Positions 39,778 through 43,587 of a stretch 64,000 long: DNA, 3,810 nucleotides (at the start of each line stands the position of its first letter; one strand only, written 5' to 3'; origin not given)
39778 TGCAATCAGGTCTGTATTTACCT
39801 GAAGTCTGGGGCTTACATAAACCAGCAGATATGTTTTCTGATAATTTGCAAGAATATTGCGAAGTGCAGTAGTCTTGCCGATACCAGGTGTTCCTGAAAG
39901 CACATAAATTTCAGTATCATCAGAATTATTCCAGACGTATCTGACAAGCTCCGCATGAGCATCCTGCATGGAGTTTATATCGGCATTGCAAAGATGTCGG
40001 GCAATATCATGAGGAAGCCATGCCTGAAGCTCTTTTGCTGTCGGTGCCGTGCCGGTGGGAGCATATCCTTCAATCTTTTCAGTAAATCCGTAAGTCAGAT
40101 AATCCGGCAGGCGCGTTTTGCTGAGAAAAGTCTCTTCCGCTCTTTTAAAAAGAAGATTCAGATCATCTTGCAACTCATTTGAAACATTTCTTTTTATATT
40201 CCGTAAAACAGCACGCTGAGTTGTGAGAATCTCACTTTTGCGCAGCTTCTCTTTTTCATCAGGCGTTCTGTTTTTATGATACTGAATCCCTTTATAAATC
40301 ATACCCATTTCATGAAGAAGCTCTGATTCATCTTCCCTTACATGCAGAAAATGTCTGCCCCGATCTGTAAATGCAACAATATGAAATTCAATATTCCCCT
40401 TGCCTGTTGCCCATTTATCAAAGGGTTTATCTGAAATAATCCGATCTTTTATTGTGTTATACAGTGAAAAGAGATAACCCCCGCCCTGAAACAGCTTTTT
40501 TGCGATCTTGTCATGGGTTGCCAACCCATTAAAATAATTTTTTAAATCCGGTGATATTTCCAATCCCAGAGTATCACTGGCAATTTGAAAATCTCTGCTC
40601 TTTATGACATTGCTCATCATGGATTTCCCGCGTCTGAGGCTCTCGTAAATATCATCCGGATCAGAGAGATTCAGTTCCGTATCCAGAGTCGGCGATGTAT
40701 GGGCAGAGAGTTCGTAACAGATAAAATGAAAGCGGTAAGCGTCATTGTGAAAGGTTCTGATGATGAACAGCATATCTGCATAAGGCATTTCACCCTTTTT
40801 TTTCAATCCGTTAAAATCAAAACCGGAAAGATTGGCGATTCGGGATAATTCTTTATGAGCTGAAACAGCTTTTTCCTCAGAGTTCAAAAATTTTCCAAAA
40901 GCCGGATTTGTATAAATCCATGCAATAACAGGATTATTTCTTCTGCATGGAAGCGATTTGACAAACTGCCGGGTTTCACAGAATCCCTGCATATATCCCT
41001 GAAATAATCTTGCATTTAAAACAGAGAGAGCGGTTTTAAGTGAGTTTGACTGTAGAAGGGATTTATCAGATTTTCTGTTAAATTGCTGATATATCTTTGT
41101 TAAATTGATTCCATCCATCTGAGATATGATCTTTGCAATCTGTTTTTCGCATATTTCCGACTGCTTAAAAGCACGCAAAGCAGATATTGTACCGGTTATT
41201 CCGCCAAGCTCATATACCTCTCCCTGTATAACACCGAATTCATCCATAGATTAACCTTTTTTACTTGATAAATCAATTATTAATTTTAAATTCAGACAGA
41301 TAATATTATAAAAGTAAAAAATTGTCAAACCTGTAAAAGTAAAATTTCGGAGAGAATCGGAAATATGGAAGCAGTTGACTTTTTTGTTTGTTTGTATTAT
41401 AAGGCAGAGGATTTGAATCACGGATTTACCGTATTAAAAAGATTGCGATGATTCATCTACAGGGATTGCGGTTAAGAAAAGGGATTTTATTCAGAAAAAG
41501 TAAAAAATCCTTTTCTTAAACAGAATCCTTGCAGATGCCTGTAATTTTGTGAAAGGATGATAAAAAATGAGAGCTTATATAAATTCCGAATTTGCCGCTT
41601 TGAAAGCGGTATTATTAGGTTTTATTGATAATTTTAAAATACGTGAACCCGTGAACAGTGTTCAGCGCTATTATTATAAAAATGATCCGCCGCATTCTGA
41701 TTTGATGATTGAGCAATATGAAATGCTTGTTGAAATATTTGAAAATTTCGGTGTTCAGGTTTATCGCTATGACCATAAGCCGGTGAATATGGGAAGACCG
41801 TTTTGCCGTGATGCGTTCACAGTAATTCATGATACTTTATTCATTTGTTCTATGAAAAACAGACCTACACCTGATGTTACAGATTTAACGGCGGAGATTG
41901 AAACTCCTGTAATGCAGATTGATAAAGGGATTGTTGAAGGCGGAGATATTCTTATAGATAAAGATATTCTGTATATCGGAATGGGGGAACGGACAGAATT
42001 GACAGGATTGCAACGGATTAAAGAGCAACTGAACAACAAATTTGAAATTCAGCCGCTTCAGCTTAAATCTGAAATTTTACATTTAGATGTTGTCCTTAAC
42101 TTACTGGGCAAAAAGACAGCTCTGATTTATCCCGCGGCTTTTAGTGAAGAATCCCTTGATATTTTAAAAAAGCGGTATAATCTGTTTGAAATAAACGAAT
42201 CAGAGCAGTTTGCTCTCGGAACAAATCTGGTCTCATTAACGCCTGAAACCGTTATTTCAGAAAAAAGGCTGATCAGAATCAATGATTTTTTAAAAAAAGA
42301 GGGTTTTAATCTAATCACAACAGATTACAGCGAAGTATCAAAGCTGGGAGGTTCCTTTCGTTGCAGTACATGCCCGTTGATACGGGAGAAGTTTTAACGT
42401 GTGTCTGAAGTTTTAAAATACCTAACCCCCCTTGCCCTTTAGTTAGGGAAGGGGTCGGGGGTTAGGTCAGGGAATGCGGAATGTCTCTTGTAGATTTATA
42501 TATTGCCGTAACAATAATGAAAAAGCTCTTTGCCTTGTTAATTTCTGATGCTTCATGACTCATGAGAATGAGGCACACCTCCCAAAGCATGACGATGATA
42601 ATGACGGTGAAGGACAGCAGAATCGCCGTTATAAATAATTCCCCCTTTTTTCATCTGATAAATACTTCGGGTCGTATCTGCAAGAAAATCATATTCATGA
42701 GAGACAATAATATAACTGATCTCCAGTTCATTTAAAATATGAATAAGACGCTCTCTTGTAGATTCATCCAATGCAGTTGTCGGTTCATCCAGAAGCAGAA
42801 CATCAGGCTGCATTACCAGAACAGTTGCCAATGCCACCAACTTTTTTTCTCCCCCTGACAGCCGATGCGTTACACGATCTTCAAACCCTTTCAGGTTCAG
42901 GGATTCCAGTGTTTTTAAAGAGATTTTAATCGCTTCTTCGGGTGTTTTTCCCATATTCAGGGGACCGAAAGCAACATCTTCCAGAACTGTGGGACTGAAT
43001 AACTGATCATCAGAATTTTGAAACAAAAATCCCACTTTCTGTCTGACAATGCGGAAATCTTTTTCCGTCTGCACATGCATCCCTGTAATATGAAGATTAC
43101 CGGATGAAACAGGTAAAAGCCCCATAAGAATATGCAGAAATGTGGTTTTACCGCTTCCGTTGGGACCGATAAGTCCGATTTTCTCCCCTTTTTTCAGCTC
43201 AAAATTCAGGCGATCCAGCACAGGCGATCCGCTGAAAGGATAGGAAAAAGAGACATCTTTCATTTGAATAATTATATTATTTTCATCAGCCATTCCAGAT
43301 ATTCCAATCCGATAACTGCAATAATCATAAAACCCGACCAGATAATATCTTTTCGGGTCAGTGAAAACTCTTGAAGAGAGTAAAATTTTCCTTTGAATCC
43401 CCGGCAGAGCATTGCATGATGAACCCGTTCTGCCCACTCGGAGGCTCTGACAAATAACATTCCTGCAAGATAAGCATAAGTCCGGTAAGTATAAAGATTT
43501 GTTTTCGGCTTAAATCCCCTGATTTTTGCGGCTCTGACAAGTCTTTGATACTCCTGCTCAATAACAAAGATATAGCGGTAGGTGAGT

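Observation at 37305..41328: Orphan 1,225-aa helicase-like gene with a large unassignable N-terminal region, its own promoter and an overlapping 90-aa ORF: candidate undescribed nucleic-acid surveillance/defence module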

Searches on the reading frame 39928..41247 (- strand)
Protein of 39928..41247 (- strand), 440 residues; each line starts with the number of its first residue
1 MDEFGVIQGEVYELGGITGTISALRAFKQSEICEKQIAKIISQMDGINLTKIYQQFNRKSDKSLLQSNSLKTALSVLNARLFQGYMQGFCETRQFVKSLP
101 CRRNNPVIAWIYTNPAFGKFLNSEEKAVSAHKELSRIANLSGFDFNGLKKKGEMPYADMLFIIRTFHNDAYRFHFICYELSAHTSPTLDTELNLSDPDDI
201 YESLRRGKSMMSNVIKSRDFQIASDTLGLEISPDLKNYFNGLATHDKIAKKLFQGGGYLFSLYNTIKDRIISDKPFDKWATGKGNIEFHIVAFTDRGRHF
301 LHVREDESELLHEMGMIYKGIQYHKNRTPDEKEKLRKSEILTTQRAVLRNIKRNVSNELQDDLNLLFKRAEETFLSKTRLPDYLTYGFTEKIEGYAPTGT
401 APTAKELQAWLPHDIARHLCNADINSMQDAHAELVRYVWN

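Call 41: predict_structure(alignment_id=A3)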
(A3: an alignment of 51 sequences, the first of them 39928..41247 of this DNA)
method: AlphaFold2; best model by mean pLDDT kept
length: 440 residues; sequences in the alignment: 51
mean_pLDDT: 76.7   pTM: 0.67
mean pLDDT of the five models: 76.7, 76.5, 76.2, 74.4, 74.0
residues with pLDDT >= 90: 164; 70-90: 129; 50-70: 86; < 50: 61
segments of 3 or more residues with pLDDT < 50: 185-192, 202-204, 207-238, 240-242, 383-390
pLDDT, mean of each block of 10 residues (from residue 1): 78 92 96 96 83 75 64 81 87 90 90 77 88 96 93 94 95 96 55 49 48 32 29 45 65 94 97 95 94 78 90 88 64 66 58 67 71 57 43 61 90 94 88 86
secondary structure, 60 per line:
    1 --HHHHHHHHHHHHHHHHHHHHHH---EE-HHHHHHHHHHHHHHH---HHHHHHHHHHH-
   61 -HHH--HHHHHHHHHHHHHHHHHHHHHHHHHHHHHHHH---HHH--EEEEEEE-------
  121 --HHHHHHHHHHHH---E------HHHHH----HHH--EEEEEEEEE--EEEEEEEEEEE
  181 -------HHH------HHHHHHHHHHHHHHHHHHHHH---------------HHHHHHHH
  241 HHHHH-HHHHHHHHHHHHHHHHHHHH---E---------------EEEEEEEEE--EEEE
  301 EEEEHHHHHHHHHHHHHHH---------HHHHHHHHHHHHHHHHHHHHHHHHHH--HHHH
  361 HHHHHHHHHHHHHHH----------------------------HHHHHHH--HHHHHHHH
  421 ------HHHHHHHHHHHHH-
elements in order: H3-24 H31-45 H49-59 H67-98 E107-113 H123-134 H145-149 E159-167 E170-180 H197-217 H233-245 H247-266 E286-294 E297-304 H305-319 H329-354 H357-375 H404-410 H413-420 H427-439
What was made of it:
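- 39973..41247 (-): N-terminal family-specific region (residues 1-425): a helical bundle followed by an alpha/beta core. AF2 model with pLDDT 76.7 and core blocks above 90 (call 41).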

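Call 44: fold_search(model_id=the predicted structure, library=pdb)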
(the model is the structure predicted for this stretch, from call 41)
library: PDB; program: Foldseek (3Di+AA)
matches with E <= 10: 23; with E <= 0.001: 0
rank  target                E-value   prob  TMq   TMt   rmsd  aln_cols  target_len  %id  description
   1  6vof_d                1.8e+00  0.06  0.08  0.18  16.8       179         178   11  Chloroplast ATP synthase (O2, CF1FO) (released 2020-09-09)
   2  5zyv_A                2.0e+00  0.07  0.15  0.25  15.3       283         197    9  Crystal structure of human MGME1 with single strand DNA2 and Ca2+ (released 2018-09-19)
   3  7et0_A                2.0e+00  0.05  0.09  0.06  20.6       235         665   12  Crystal structure of the complex formed by Wolbachia cytoplasmic incompatibility factors CinA and CinB from wPip (released 2021-11-10)
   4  2fkc_A                3.1e+00  0.03  0.11  0.17  19.4       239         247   12  Crystal Form I of Pre-Reactive Complex of Restriction Endonuclease HinP1I with Cognate DNA and Calcium Ion (released 2006-02-21)
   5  4kef                  3.5e+00  0.04  0.04  0.12  14.0        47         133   13  Structure of Cofilin Mutant (cof1-159p) (released 2013-05-15)
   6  3zdp_B                4.2e+00  0.04  0.12  0.11  22.7       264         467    9  R416A Monomeric nucleoprotein of influenza A virus (released 2013-04-17)
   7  8oiv_B                4.2e+00  0.03  0.07  0.10  14.9       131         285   11  Monkeypox virus VP39 in complex with SAH and cap0 (released 2023-08-23)
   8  6yy0_G                5.1e+00  0.03  0.06  0.09  17.5       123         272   15  bovine ATP synthase F1-peripheral stalk domain, state 1 (released 2020-09-09)
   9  5mus_B                5.1e+00  0.01  0.09  0.12  24.4       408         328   11  Structure of the C-terminal domain of a reptarenavirus L protein (released 2017-05-17)
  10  9ebz_C                5.9e+00  0.05  0.11  0.20  13.4       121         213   12  Escherichia coli Carbonic Anhydrase 2 in Space Group C222(1) (released 2024-11-20)
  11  8xa9_B                6.5e+00  0.06  0.09  0.17   5.4        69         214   12  Human MGME1 in complex with 5'-overhang DNA (released 2024-03-20)
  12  7dxp_B                6.5e+00  0.02  0.10  0.10  22.0       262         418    9  Influenza H5N1 nucleoprotein in complex with nucleotides (released 2021-04-14)
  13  5mus_A                7.5e+00  0.02  0.09  0.11  18.5       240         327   11  Structure of the C-terminal domain of a reptarenavirus L protein (released 2017-05-17)
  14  7pmy_A                7.9e+00  0.05  0.10  0.07  18.8       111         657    6  HsPepT2 bound to Ala-Phe in the inward facing partially occluded conformation (released 2021-10-20)
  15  9ouc_B                7.9e+00  0.01  0.09  0.09  22.0       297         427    9  Influenza A Virus Nucleoprotein(8-498)NP complex with 5-(4-(morpholinomethyl)phenyl)-2-oxo-6-(trifluoromethyl)-1,2-dih (released 2025-08-06)
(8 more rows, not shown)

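Call 73: search_protein_representatives(alignment_id=A7)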
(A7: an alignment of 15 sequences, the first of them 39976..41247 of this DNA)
Query: 15 sequences, 402 profile positions. Proteins with E-value up to 0.001 (for the whole library): 258; up to 1e-10: 212; up to 1e-30: 145. The best 150 are listed.
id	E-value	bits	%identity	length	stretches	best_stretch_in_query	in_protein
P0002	5.2e-123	427.5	-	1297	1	1-400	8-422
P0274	3.0e-105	369.0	-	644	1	5-387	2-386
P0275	7.7e-102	357.8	-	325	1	71-384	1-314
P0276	7.3e-98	344.7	-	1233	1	7-387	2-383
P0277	5.4e-97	341.8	-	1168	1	5-395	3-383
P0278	1.2e-96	340.6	-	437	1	2-396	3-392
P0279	5.3e-96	338.6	-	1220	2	5-392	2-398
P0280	2.1e-93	330.0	-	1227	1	1-388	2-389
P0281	5.5e-93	328.6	-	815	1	5-394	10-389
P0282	4.9e-92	325.5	-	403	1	4-385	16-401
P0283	7.4e-91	321.6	-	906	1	5-398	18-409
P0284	2.0e-90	320.2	-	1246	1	1-390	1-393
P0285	3.6e-90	319.3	-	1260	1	3-386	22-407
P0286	4.5e-90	319.0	-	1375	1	4-387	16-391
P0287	3.1e-89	316.3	-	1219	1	2-394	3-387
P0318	7.2e-72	259.1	-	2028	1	2-398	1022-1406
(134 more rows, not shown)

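Call 87: search_solved_structures(query=A7, max_evalue=10, show_alignments=3)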
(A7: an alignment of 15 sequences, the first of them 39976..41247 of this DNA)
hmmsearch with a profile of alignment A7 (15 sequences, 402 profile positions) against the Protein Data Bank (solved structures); distinct sequences matched with E-value up to 10: 3.
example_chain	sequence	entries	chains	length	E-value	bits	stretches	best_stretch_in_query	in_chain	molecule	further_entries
5cwf_A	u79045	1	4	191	0.19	14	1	292-355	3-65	Designed helical repeat protein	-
4bxh_B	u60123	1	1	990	0.89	11.8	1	296-362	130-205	C4 PHOSPHOENOLPYRUVATE CARBOXYLASE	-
3zge_A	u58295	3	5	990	0.89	11.8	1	296-362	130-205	C4 PHOSPHOENOLPYRUVATE CARBOXYLASE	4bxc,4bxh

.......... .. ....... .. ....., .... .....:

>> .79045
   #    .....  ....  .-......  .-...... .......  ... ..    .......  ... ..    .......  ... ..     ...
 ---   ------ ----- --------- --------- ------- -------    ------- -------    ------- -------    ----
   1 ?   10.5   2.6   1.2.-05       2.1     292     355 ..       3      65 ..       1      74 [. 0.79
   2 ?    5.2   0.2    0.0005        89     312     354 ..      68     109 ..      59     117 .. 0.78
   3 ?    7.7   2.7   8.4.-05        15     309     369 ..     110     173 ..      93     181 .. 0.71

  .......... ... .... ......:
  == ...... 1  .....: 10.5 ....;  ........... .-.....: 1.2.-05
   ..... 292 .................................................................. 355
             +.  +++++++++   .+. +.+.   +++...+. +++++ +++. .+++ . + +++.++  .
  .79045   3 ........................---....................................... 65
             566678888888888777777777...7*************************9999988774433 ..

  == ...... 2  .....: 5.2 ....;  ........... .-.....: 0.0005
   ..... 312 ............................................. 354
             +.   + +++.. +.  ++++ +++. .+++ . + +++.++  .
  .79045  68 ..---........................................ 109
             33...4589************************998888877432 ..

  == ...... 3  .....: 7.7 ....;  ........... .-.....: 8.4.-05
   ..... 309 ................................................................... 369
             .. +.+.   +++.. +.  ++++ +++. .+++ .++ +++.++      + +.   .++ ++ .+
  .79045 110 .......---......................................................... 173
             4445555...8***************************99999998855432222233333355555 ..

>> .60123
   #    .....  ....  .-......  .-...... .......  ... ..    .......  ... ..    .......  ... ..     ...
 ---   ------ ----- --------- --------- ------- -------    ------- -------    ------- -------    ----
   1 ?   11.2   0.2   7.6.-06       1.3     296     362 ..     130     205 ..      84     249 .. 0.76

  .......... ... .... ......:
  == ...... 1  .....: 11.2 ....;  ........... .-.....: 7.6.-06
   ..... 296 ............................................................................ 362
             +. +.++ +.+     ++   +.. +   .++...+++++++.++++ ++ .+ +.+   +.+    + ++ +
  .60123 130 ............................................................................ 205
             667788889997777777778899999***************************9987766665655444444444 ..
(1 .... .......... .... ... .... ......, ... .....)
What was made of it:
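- On RecB/Cas4-type PD-(D/E)xK nucleases (N-terminal domain): A profile against PDB sequences found nothing (call 87).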

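Call 90: fold_search(model_id=the predicted structure, library=viral)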
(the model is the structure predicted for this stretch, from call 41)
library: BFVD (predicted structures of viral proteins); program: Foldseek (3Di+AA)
matches with E <= 10: 174; with E <= 0.001: 0
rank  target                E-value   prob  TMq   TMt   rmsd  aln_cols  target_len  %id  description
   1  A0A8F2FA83            7.1e-02  0.35  0.16  0.14  21.1       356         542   12  Putative intein containing helicase [Salmonella phage fmb-p1]
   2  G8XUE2                8.3e-02  0.25  0.11  0.18  23.9       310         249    8  Nuclear protein UL24 [Aotine betaherpesvirus 1]
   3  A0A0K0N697            1.2e-01  0.20  0.15  0.16  20.4       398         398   10  PD-(D/E)XK endonuclease-like domain-containing protein [Tsukamurella phage TIN4]
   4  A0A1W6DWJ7            1.3e-01  0.35  0.18  0.22  12.9       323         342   10  (no name in the UniProt tables at hand)
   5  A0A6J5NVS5            2.8e-01  0.15  0.14  0.16  16.9       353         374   12  Uncharacterized protein [uncultured Caudovirales phage]
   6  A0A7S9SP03            2.9e-01  0.14  0.14  0.14  18.2       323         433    8  PD-(D/E)XK nuclease superfamily protein [Serratia phage Tsm2]
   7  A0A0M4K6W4            4.1e-01  0.10  0.14  0.14  22.6       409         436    9  (no name in the UniProt tables at hand)
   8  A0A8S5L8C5            4.3e-01  0.09  0.14  0.17  16.4       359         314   12  DUF2800 domain-containing protein [Siphoviridae sp. ctjfQ5]
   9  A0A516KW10            4.8e-01  0.11  0.13  0.17  18.9       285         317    9  (no name in the UniProt tables at hand)
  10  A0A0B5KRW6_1          5.5e-01  0.12  0.17  0.10  23.2       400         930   12  RNA-dependent RNA polymerase [Jiangxia Mosquito Virus 2]
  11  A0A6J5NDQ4            6.4e-01  0.13  0.23  0.22  25.7       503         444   10  PD-(D/E)XK nuclease superfamily [uncultured Caudovirales phage]
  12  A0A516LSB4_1          6.4e-01  0.03  0.08  0.04  32.7       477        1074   10  (no name in the UniProt tables at hand)
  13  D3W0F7                7.4e-01  0.20  0.24  0.25  18.6       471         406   10  Phage protein [Lactococcus phage 1358]
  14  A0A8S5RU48            7.4e-01  0.11  0.06  0.18  15.2       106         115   14  (no name in the UniProt tables at hand)
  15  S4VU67                8.1e-01  0.06  0.12  0.13  28.8       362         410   10  Exonuclease YqaJ [Pandoravirus salinus]
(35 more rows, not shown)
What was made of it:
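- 40474..40782 (-): Putative PD-(D/E)xK (RecB/Cas4-like) active-site motifs: A157-D158 at a strand start, E179-L-S181 on the next strand, and D246-K247...K251-L-x-Q254-x-x-x-Y258 on the following helix. The weak fold hits are dominated by PD-(D/E)xK nucleases (calls 44, 90).
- On RecB/Cas4-type PD-(D/E)xK nucleases (N-terminal domain): Named weak hits are mostly PD-(D/E)xK proteins (calls 44, 90).
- Named weak Foldseek hits are mostly PD-(D/E)xK nucleases: MGME1 five times, HinP1I, CinB, UL24/UL76, YqaJ, Cas4, DUF2800 and VRR-NUC (calls 44, 90). Weak hits from two independent structure libraries both converge on PD-(D/E)xK proteins (calls 44, 90).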

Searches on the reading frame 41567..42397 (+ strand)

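Call 91: search_protein_families(library=pfam, proteins=[window:41567-42397:+], max_evalue=0.00001)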
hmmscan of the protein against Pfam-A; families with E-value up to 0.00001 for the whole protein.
window:41567-42397:+ (276 aa): 2 families
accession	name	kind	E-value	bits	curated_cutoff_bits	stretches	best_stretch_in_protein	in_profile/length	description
PF02274.22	ADI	-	9.8e-20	71.3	22.8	2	105-195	168-264/377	Arginine deiminase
PF19420.4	DDAH_eukar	-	1.8e-15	57.4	23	1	38-271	19-290/291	N,N dimethylarginine dimethylhydrolase, eukaryotic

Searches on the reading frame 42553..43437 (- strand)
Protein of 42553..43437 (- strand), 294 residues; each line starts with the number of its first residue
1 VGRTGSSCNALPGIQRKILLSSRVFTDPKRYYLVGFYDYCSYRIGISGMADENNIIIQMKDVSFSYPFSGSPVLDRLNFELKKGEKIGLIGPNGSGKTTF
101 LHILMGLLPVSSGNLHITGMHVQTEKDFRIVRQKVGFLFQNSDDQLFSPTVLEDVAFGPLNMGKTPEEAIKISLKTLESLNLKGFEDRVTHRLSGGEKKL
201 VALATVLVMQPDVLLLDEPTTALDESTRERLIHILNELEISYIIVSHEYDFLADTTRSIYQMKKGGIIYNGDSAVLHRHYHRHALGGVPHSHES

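Call 91: search_protein_families(library=pfam, proteins=[window:42553-43437:-], max_evalue=0.00001)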
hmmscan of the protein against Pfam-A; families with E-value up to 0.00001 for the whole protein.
window:42553-43437:- (294 aa): 3 families
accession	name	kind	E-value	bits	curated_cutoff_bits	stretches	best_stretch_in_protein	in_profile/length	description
PF00005.33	ABC_tran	-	1.8e-31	110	25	1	74-221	1-137/137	ABC transporter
PF02463.25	SMC_N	-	6.9e-12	45.7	40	1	88-261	28-210/220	RecF/RecN/SMC N terminal domain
PF13304.12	AAA_21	-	9.7e-12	46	27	0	191-247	236-298/304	AAA domain, putative AbiEii toxin, Type IV TA system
